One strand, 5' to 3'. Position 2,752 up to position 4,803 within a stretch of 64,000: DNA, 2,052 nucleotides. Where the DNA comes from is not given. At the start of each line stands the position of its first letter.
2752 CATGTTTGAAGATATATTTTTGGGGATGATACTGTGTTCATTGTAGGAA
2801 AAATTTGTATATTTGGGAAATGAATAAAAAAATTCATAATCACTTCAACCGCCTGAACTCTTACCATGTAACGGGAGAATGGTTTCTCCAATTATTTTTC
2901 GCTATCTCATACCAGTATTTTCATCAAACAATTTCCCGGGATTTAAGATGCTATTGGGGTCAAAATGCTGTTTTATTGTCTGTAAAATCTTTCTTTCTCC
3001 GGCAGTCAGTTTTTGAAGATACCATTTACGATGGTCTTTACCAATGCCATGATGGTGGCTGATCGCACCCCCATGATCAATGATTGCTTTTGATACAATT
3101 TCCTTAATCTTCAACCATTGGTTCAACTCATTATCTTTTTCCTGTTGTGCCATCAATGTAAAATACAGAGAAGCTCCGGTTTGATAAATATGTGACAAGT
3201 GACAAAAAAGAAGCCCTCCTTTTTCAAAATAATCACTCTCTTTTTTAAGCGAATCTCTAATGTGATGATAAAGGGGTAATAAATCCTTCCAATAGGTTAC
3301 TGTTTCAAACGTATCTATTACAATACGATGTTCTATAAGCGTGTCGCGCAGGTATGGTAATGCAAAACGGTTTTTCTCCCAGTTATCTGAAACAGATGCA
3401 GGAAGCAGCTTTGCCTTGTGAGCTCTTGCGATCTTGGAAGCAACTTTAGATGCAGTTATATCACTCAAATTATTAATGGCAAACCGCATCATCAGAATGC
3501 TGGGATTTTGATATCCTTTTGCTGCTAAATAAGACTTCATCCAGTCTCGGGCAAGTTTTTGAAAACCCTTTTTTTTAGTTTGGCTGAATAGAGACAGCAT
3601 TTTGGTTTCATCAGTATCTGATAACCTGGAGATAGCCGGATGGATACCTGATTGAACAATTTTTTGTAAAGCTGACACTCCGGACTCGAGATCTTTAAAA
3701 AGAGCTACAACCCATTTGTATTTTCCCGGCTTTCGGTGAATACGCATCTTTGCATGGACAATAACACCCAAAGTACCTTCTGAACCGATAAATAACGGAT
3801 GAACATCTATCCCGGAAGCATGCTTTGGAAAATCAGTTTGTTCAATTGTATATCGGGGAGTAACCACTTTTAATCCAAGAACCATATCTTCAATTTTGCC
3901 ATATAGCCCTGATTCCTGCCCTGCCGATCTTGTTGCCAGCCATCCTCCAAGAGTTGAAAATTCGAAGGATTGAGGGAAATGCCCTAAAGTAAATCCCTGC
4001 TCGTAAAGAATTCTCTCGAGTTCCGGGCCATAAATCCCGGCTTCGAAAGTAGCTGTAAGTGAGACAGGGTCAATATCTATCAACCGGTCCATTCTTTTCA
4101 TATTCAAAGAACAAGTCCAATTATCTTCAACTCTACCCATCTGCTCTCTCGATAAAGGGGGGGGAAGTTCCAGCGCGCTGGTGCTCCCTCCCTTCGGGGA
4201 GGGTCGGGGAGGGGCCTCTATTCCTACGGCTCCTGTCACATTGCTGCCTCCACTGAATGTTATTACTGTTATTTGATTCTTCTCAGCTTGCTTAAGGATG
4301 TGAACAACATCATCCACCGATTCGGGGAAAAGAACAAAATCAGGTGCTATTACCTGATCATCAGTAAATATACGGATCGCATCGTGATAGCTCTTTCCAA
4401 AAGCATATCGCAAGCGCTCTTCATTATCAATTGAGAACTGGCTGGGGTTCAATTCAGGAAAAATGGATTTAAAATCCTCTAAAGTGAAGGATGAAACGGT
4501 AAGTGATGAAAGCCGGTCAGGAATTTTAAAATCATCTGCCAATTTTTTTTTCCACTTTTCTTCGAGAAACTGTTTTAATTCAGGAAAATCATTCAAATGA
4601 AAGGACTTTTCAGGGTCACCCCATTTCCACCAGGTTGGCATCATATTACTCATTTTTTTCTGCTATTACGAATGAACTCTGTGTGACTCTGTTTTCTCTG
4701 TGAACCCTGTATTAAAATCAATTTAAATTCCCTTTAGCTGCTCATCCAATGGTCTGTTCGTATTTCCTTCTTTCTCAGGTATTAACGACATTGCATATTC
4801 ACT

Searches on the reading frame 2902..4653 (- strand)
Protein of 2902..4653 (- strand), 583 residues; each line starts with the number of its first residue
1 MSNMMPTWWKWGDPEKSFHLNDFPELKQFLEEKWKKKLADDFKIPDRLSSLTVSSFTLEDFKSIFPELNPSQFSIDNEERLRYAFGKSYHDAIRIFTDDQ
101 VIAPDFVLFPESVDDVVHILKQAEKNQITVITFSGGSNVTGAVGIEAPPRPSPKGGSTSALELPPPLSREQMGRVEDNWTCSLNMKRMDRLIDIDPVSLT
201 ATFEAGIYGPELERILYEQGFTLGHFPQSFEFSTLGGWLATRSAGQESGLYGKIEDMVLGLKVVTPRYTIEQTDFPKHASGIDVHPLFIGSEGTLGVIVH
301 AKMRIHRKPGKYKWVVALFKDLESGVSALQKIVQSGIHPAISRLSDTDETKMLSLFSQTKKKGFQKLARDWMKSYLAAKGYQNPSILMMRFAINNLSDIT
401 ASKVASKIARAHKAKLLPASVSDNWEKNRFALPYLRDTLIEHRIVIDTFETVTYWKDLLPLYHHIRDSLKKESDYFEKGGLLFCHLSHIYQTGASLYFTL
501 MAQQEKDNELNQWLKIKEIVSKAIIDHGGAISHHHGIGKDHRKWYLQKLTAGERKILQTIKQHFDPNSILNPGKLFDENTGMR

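Call 34: search_solved_structures(query=window:2902-4653:-, show_alignments=1, max_evalue=0.00001)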
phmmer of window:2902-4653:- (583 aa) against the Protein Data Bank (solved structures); distinct sequences matched with E-value up to 0.00001: 10.
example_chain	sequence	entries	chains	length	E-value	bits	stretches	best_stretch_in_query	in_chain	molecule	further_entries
2uuu_A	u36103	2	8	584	1.2e-86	294.7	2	177-575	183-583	ALKYLDIHYDROXYACETONEPHOSPHATE SYNTHASE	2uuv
4bby_A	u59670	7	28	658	3.5e-64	220.5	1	180-571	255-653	ALKYLDIHYDROXYACETONEPHOSPHATE SYNTHASE, PEROXISOMAL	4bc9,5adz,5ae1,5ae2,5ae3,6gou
4bca_A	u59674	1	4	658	1.2e-63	218.8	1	180-571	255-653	ALKYLDIHYDROXYACETONEPHOSPHATE SYNTHASE, PEROXISOMAL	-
4bc7_A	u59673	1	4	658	1.7e-63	218.2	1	180-571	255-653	ALKYLDIHYDROXYACETONEPHOSPHATE SYNTHASE, PEROXISOMAL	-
3pm9_A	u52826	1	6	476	6e-22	81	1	174-327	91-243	Putative oxidoreductase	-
9qgz_A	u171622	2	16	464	1.3e-18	70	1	182-346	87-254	Glycolate oxidase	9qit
8jdc_A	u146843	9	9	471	5e-18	68.1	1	182-350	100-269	Probable D-lactate dehydrogenase, mitochondrial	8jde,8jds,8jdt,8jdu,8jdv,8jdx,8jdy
8jdb_A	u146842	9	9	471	6.2e-18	67.8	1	182-350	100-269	Probable D-lactate dehydrogenase, mitochondrial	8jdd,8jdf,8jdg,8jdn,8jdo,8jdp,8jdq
7qh2_C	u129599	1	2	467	2.5e-17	65.8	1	185-340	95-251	Lactate dehydrogenase (NAD(+),ferredoxin) subunit LctD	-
6lpn_A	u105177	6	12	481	6.7e-13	51.2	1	183-309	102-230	D-2-hydroxyglutarate dehydrogenase, mitochondrial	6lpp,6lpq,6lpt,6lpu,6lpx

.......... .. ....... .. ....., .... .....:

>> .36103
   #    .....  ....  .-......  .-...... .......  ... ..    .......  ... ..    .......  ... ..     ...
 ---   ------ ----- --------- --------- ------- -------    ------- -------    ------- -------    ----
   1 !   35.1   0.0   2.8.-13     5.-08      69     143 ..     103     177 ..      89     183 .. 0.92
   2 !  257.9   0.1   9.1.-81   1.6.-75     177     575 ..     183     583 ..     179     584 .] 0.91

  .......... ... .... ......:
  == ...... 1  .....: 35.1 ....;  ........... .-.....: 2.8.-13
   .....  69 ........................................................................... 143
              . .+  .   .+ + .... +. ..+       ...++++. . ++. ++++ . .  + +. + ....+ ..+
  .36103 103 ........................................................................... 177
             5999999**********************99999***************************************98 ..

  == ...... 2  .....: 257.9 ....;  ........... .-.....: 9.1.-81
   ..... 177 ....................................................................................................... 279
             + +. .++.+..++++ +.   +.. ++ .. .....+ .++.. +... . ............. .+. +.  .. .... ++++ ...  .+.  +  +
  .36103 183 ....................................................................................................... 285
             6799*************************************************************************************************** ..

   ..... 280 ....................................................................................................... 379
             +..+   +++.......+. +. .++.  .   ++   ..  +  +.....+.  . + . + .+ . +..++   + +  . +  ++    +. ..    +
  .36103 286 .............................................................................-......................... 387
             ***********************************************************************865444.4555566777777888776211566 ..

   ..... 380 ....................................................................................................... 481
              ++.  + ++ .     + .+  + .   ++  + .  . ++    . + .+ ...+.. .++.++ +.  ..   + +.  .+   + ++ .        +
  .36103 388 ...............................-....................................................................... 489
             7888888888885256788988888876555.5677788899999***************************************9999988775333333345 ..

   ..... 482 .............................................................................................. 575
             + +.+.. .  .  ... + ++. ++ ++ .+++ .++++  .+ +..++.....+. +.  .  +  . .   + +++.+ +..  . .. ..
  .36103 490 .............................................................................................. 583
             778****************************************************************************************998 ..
